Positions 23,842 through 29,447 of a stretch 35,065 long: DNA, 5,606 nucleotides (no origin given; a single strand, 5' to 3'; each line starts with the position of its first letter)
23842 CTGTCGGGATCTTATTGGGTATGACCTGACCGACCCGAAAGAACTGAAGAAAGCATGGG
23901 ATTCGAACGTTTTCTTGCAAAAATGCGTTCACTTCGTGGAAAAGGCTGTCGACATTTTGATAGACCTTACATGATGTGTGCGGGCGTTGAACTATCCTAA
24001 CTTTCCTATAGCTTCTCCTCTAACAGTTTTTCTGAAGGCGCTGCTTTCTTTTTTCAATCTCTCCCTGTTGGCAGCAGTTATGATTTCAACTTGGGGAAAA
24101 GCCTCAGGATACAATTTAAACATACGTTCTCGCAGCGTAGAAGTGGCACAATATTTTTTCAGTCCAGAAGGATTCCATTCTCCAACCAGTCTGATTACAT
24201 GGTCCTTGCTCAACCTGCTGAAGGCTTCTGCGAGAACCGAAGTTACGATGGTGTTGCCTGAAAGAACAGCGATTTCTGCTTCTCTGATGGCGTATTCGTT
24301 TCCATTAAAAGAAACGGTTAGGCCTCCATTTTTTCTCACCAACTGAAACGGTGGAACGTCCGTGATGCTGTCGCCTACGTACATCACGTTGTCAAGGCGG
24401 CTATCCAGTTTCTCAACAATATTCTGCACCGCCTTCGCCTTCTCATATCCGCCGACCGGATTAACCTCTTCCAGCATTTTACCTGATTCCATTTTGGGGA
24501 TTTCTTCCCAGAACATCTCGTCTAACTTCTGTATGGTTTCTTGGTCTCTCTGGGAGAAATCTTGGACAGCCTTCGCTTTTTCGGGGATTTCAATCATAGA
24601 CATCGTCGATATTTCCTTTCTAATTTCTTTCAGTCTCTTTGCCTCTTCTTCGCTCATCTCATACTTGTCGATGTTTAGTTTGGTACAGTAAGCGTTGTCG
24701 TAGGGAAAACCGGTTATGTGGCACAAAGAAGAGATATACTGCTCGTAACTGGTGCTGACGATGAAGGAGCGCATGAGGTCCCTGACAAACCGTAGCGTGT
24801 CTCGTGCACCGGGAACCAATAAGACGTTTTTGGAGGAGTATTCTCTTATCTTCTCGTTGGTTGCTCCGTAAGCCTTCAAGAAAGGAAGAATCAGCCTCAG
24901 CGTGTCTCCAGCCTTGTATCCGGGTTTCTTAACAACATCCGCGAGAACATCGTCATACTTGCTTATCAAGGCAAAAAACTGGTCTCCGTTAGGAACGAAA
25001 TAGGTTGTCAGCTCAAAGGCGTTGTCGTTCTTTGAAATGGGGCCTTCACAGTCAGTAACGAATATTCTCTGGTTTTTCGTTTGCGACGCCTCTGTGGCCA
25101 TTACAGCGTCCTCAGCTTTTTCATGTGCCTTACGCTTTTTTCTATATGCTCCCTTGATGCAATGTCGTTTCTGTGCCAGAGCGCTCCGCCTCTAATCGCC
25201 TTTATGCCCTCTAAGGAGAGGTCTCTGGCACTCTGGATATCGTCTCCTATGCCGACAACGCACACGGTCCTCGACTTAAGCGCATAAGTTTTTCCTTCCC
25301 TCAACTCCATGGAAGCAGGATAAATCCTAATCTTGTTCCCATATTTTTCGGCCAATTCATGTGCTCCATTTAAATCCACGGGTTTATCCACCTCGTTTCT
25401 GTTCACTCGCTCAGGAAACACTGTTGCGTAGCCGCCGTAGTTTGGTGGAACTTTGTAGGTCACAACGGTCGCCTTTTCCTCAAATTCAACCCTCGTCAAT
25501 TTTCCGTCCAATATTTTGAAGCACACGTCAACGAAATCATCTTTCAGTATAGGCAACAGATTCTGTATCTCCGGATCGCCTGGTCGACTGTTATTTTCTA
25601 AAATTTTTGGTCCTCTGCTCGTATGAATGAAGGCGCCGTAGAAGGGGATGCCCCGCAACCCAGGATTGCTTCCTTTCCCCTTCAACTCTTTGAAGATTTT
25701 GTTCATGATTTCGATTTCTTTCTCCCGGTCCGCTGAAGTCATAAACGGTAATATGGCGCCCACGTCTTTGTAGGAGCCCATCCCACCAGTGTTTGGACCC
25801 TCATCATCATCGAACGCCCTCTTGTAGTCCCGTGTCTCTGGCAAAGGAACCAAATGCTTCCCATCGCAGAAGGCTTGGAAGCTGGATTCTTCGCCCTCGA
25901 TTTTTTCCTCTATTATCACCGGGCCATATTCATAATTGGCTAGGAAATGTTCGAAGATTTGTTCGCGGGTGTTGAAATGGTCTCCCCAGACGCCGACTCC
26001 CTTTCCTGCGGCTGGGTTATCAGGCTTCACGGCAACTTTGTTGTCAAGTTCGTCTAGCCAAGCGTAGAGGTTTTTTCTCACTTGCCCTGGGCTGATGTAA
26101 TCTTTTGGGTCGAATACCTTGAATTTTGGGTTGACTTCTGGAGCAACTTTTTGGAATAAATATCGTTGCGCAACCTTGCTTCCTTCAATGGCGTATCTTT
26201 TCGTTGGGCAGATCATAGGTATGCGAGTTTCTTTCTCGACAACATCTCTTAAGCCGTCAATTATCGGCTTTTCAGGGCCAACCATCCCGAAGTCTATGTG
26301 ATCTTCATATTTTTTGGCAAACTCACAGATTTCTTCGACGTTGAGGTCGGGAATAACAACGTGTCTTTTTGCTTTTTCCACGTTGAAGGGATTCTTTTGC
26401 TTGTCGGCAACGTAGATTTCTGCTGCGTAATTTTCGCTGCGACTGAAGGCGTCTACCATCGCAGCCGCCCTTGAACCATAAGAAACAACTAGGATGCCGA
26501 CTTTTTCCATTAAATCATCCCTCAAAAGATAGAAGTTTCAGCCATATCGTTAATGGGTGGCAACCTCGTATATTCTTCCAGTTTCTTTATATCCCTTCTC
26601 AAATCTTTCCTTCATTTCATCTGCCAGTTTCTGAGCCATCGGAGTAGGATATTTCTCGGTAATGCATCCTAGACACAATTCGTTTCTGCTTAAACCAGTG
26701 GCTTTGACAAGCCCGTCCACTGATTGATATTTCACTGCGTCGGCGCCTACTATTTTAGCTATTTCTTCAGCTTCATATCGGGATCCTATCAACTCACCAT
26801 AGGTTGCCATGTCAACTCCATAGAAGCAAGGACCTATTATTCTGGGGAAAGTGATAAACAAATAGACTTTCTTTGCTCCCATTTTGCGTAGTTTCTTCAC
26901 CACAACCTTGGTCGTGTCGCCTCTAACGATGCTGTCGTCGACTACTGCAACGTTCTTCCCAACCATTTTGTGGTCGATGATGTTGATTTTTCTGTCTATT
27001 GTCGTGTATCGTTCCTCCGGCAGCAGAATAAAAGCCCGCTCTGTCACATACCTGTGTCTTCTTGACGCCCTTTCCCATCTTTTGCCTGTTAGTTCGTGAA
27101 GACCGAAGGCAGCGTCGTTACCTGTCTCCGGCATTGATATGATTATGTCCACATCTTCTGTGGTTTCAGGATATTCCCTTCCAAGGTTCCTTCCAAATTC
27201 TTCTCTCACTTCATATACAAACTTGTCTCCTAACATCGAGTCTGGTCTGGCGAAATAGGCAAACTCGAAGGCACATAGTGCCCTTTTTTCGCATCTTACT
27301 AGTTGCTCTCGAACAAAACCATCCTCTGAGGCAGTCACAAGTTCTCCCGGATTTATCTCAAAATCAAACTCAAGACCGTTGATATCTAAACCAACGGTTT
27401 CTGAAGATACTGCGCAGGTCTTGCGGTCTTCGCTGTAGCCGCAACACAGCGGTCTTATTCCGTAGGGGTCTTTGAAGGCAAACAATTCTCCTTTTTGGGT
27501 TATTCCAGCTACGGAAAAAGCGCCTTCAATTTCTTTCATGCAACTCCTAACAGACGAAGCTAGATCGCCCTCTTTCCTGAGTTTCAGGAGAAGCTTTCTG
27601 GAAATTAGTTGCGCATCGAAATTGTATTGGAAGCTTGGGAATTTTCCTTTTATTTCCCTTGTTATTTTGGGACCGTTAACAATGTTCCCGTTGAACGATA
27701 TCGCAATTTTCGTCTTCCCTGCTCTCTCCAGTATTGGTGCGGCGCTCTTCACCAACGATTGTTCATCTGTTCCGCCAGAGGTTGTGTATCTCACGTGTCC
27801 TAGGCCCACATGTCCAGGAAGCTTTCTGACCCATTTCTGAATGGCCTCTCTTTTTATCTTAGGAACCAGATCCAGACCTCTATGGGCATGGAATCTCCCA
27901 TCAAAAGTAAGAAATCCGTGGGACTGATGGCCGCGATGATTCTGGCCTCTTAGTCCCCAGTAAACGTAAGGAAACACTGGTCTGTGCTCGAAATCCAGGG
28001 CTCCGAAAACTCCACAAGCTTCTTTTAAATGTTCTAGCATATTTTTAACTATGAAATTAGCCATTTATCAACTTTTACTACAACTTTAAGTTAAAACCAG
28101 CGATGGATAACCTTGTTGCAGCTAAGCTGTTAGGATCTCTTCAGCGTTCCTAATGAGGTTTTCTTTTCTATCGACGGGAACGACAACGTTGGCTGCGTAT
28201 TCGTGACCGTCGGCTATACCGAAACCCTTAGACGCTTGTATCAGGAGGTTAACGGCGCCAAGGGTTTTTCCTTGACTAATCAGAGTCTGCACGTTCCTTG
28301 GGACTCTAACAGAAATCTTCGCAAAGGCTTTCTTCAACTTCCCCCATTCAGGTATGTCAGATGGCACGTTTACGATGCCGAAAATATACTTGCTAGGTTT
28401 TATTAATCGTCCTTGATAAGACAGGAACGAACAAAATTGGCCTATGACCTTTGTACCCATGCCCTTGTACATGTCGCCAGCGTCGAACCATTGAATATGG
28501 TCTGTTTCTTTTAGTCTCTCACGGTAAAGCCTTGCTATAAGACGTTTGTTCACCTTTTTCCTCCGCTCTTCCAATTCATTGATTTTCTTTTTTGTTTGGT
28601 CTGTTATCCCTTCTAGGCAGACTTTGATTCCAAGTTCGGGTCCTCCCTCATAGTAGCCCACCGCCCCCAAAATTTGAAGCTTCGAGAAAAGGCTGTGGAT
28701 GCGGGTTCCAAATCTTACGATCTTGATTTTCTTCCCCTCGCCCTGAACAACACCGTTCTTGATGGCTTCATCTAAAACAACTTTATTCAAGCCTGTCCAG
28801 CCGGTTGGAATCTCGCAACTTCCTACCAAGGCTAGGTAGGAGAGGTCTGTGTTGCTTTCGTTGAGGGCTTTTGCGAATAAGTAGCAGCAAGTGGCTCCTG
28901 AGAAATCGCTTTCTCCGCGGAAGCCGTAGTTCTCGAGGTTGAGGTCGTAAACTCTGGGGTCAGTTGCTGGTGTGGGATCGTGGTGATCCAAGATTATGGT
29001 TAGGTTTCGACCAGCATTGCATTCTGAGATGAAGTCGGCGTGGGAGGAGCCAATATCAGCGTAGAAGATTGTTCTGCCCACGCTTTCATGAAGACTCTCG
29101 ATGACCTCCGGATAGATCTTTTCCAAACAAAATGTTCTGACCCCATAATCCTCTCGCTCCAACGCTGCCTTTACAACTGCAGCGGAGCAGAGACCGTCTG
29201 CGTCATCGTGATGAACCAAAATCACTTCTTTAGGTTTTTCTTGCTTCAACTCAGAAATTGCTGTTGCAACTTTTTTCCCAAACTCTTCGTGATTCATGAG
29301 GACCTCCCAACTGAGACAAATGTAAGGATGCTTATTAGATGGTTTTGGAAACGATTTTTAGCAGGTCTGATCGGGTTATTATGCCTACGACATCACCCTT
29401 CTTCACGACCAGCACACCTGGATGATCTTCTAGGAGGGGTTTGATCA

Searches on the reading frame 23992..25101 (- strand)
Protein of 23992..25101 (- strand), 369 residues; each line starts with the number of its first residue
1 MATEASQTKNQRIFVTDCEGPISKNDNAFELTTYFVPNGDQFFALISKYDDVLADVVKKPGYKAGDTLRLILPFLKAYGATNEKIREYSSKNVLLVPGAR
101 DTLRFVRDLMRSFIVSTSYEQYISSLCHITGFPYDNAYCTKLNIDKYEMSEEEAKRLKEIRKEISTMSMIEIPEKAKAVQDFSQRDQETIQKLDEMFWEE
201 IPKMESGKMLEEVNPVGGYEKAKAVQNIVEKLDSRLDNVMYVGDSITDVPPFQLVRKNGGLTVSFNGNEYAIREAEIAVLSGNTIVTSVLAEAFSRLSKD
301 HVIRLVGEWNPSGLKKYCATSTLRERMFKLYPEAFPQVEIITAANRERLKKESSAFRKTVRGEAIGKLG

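Call 63: search_protein_families(library=pfam, proteins=[window:23992-25101:-], max_evalue=0.00001)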
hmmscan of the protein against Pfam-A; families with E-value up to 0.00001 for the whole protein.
window:23992-25101:- (369 aa): 1 family
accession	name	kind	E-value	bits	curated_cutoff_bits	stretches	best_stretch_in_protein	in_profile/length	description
PF08282.18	Hydrolase_3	-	9.6e-07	29.2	20.9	1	122-255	95-222/255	haloacid dehalogenase-like hydrolase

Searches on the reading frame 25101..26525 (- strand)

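Call 63: search_protein_families(library=pfam, proteins=[window:25101-26525:-], max_evalue=0.00001)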
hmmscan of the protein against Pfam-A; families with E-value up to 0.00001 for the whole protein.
window:25101-26525:- (474 aa): 3 families
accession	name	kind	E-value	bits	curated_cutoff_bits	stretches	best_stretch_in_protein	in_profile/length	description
PF01071.24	GARS_A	-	6.5e-35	121.2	27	1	151-319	27-193/194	Phosphoribosylglycinamide synthetase, ATP-grasp (A) domain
PF02844.21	GARS_N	-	3.7e-12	47.3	29.5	1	11-112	3-97/100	Phosphoribosylglycinamide synthetase, N domain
PF02843.22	GARS_C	-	1.1e-07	32.5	34.8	1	390-458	26-92/92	Phosphoribosylglycinamide synthetase, C domain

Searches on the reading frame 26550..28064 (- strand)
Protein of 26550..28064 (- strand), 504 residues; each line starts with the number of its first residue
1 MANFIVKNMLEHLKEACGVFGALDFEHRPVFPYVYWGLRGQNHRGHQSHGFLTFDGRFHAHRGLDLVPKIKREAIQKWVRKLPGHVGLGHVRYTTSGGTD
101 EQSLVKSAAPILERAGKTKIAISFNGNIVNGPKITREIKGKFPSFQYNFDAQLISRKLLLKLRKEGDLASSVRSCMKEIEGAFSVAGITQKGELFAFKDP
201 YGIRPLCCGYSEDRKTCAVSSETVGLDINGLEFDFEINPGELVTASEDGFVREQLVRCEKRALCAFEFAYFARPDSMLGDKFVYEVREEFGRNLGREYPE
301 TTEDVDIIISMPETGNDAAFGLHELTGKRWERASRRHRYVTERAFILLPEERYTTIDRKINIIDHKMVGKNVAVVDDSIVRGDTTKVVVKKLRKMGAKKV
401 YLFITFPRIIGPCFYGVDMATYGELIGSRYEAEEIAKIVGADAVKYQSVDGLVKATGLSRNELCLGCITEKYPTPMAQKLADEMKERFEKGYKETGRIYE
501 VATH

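Call 63: search_protein_families(library=pfam, proteins=[window:26550-28064:-], max_evalue=0.00001)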
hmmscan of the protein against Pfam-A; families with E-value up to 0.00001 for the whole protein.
window:26550-28064:- (504 aa): 2 families
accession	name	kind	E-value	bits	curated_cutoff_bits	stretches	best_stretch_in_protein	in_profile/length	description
PF13537.11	GATase_7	-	4.4e-12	46.5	25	1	107-224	12-119/123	Glutamine amidotransferase domain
PF13522.11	GATase_6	-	1.9e-10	41.3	27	1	83-222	9-130/130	Glutamine amidotransferase domain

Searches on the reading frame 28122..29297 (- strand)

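Call 63: search_protein_families(library=pfam, proteins=[window:28122-29297:-], max_evalue=0.00001)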
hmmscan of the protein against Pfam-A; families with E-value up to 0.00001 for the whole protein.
window:28122-29297:- (391 aa): 1 family
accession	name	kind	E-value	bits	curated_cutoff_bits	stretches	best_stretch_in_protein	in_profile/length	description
PF01368.27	DHH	-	1.5e-09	38.7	28.1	1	25-143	2-103/125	DHH family, N-terminal domain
